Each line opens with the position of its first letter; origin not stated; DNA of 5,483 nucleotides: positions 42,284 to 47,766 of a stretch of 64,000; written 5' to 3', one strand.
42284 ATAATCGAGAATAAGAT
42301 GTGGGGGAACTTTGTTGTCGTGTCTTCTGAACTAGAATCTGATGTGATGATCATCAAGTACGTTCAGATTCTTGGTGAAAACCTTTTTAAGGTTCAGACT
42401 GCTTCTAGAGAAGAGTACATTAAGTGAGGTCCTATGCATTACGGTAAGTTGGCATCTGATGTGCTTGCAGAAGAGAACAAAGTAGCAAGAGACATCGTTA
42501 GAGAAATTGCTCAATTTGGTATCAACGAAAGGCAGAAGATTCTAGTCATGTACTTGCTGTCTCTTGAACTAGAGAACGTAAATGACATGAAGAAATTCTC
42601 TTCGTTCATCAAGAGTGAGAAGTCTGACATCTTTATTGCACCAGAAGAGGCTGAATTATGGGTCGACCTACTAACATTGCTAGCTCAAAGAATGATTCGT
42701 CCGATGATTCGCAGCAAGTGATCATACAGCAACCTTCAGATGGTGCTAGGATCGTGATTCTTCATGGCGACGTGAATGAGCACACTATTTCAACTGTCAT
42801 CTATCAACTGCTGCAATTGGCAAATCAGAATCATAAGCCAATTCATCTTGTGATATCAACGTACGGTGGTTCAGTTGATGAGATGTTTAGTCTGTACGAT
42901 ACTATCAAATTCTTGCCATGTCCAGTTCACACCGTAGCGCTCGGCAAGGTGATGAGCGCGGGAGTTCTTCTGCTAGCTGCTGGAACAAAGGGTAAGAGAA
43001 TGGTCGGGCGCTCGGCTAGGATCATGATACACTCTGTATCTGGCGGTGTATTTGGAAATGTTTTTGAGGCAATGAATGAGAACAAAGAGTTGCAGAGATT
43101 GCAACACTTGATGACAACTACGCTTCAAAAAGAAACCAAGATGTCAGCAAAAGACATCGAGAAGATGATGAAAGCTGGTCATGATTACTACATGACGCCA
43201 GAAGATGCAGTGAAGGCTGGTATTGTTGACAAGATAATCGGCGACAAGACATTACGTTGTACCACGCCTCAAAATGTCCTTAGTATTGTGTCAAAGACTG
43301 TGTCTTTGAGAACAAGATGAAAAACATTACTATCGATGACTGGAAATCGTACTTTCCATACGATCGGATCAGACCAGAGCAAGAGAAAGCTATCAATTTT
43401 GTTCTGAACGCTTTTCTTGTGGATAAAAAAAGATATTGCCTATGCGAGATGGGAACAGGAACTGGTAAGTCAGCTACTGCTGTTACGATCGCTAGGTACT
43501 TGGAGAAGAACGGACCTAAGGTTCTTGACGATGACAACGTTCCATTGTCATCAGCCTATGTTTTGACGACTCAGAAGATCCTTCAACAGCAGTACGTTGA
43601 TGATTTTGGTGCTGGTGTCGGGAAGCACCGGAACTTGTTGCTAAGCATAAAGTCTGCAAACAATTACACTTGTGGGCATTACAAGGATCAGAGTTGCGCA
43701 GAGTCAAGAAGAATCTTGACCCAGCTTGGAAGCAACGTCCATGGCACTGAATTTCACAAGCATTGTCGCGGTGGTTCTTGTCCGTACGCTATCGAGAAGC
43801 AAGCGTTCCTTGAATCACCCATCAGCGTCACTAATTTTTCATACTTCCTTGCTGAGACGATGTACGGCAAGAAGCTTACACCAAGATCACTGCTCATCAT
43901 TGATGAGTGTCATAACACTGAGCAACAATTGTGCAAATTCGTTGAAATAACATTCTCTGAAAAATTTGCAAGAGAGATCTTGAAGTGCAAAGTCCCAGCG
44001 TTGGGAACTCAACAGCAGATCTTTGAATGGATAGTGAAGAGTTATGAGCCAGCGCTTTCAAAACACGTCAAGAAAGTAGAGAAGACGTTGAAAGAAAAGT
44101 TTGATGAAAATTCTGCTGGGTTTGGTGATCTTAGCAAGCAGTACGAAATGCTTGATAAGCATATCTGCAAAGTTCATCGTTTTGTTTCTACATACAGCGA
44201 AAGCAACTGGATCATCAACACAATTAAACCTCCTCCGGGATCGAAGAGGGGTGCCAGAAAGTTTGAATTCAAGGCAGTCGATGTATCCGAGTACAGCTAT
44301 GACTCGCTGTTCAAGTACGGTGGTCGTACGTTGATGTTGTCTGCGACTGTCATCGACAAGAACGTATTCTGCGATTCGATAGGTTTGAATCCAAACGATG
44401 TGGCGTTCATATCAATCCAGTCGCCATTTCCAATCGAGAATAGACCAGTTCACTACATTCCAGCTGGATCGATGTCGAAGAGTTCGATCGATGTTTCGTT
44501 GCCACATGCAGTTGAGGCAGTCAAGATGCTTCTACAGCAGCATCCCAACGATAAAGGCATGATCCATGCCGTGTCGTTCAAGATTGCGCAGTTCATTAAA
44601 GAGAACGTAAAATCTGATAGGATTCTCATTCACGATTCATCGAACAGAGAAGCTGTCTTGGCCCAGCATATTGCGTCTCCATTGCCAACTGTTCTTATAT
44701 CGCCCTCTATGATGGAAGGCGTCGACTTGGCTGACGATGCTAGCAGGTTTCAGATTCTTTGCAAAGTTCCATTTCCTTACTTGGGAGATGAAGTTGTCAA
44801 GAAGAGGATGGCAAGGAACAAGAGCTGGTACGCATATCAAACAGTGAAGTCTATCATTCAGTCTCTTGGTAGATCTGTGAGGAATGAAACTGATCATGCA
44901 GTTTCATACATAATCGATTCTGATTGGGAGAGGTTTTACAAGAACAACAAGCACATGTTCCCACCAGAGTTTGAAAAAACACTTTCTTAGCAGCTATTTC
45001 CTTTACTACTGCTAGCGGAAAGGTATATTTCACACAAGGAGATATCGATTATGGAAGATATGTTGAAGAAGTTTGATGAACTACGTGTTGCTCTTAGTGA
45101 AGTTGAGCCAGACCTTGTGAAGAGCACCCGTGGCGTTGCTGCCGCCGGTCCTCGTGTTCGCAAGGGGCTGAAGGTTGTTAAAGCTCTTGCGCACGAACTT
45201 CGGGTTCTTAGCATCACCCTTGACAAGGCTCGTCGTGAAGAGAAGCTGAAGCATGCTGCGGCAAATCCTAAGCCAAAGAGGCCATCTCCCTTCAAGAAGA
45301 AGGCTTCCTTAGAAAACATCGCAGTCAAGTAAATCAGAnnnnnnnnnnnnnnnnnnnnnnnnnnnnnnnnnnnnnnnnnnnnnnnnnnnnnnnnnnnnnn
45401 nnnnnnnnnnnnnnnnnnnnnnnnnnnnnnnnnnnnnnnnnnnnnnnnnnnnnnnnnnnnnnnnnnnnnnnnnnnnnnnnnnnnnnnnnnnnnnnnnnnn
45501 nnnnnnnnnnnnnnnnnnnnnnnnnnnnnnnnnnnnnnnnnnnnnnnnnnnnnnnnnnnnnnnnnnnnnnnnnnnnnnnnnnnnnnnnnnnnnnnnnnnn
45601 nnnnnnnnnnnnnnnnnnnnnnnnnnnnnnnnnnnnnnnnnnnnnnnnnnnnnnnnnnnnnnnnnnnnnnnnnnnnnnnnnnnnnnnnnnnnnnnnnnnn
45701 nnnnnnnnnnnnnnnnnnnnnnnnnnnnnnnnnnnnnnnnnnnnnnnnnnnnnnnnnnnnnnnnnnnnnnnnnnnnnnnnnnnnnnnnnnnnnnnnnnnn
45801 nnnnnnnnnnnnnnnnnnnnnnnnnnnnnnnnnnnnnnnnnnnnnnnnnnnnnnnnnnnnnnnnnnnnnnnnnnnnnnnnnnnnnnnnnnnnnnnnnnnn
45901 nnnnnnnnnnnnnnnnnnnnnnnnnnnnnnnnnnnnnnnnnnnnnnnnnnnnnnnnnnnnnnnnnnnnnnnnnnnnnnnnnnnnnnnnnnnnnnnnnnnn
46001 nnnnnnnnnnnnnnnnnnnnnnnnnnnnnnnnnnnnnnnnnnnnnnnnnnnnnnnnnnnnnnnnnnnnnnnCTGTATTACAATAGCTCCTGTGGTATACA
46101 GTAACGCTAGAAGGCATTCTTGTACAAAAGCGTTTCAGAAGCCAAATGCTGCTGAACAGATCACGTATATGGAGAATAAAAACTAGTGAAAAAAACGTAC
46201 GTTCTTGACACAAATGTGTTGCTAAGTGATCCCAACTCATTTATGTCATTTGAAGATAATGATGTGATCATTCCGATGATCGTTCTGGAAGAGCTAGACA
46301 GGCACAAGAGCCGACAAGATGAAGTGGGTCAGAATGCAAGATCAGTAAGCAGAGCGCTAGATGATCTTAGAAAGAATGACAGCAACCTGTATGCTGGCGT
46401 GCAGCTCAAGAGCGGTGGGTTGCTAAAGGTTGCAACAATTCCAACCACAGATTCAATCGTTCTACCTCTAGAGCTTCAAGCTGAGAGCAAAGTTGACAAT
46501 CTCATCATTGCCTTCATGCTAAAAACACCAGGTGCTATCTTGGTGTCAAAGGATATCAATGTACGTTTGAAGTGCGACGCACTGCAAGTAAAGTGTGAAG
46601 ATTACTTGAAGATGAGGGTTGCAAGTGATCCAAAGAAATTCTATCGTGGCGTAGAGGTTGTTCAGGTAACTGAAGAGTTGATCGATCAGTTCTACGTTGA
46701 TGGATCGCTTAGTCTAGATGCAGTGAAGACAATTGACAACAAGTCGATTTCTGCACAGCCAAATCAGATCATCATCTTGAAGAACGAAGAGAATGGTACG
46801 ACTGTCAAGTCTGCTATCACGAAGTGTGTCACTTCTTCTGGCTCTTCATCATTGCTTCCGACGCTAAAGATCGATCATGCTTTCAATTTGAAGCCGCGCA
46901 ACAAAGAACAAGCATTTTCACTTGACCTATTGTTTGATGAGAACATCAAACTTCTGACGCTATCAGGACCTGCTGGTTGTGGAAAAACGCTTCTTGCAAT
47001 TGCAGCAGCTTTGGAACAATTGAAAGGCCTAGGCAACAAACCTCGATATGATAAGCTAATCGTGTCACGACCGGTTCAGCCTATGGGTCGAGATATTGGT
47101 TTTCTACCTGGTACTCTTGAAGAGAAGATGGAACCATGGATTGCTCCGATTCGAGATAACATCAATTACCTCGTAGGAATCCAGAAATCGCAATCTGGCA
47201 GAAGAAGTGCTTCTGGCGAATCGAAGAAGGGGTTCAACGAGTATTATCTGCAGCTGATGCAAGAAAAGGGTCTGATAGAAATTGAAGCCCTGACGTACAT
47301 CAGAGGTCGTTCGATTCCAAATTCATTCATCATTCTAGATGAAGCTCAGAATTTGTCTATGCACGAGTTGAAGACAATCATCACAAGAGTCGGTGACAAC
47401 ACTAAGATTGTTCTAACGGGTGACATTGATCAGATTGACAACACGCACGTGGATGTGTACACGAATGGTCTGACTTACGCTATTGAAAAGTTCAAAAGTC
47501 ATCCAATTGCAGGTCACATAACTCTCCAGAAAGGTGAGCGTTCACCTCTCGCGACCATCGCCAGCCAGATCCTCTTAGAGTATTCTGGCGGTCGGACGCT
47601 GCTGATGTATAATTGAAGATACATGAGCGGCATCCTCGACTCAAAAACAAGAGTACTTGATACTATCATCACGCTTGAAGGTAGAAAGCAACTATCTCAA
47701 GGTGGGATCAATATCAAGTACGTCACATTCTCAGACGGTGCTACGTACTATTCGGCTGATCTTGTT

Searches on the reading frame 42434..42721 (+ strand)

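Call 56: search_protein_families(library=pfam, proteins=[window:42434-42721:+], max_evalue=0.05)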
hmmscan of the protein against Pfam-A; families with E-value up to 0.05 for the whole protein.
window:42434-42721:+ (95 aa): 1 family
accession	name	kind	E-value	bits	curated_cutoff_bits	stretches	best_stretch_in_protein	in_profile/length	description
PF10689.14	DUF2496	-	0.045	14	25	0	69-91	5-27/43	Protein of unknown function (DUF2496)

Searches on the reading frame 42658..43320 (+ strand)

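Call 9: search_protein_families(library=pfam, proteins=[window:42658-43320:+], max_evalue=0.01)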
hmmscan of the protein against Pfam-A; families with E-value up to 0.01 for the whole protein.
window:42658-43320:+ (220 aa): 1 family
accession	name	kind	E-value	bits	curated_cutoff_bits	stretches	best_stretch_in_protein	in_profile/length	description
PF00574.28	CLP_protease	-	2.2e-43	148.7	20.2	1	29-195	15-180/182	Clp protease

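Call 76: search_protein_families(library=phrogs, proteins=[window:42658-43320:+], max_evalue=0.001)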
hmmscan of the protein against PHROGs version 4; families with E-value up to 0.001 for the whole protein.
window:42658-43320:+ (220 aa): 9 families
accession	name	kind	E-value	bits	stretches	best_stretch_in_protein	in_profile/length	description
phrog_94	-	head and packaging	1.7e-30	108.1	1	26-198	76-254/622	head maturation protease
phrog_1684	-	head and packaging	8e-18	65.9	1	55-194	68-203/284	head maturation protease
phrog_1827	-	other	5.6e-17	62.7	1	35-183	29-172/202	ATP-dependent protease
phrog_2976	-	head and packaging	1.5e-16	62.1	1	31-198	21-186/394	head maturation protease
phrog_133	-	head and packaging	1.3e-14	54.8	1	35-197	24-182/668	head maturation protease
phrog_53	-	head and packaging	4.3e-12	47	1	18-194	64-279/583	head maturation protease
phrog_5410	-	other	4.9e-07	30.3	1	54-185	51-177/323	ATP-dependent protease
phrog_3348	-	unknown function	1.7e-06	28.6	1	54-196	62-200/386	-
phrog_33547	-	unknown function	4.3e-06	26.9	1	53-190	23-155/357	-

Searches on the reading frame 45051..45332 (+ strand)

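Call 56: search_protein_families(library=pfam, proteins=[window:45051-45332:+], max_evalue=0.05)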
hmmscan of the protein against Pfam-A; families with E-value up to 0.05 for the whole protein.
window:45051-45332:+ (93 aa): 1 family
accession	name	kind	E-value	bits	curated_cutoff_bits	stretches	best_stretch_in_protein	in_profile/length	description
PF07432.18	Hc1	-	1.6e-09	37.9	23.5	1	6-59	2-56/57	Histone H1-like protein Hc1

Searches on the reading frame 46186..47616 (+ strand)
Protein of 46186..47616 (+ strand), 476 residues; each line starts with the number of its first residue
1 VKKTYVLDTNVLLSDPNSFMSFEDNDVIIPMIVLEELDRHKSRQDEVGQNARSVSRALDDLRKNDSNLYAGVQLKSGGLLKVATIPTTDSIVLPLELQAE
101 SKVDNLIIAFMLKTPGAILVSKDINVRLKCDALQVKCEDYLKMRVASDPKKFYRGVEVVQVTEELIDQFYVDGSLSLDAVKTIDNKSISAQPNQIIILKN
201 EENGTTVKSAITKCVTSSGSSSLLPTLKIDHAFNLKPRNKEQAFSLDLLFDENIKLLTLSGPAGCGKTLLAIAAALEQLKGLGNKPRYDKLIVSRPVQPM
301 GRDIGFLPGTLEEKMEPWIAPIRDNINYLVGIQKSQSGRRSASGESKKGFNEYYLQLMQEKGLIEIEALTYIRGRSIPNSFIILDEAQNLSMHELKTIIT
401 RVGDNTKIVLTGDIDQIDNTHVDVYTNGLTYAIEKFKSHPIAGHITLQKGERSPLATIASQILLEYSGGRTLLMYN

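Call 10: search_protein_families(library=phrogs, proteins=[window:46186-47616:+], max_evalue=0.001)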
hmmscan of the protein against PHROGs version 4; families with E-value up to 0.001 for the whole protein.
window:46186-47616:+ (476 aa): 4 families
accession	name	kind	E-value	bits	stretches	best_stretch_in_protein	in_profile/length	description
phrog_2765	-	other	2.3e-114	383.6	1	1-462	1-442/443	PhoH-like phosphate starvation-inducible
phrog_170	-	other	5.4e-62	211.1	1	228-456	66-270/323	PhoH-like phosphate starvation-inducible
phrog_168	-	DNA, RNA and nucleotide metabolism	0.00022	22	0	250-275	38-63/314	clamp loader of DNA polymerase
phrog_32482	-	other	0.00049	19.9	0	286-439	423-552/589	PhoH-like phosphate starvation-inducible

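Call 11: search_protein_families(library=pfam, proteins=[window:46186-47616:+], max_evalue=0.001)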
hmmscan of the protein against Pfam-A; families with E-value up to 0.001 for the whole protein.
window:46186-47616:+ (476 aa): 5 families
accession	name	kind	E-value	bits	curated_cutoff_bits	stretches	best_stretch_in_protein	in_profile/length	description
PF02562.22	PhoH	-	9.7e-49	166.1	27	1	235-450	2-189/205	PhoH-like protein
PF13638.12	PIN_4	-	2.4e-27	96.3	21.9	1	5-140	1-131/132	PIN domain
PF13245.12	AAA_19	-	1.3e-06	29.1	25.1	1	373-417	85-129/134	AAA domain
PF13604.12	AAA_30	-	2.8e-06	27.6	27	0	378-418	88-129/191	AAA domain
PF13401.12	AAA_22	-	2.8e-05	24.9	27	1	255-413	6-123/130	AAA domain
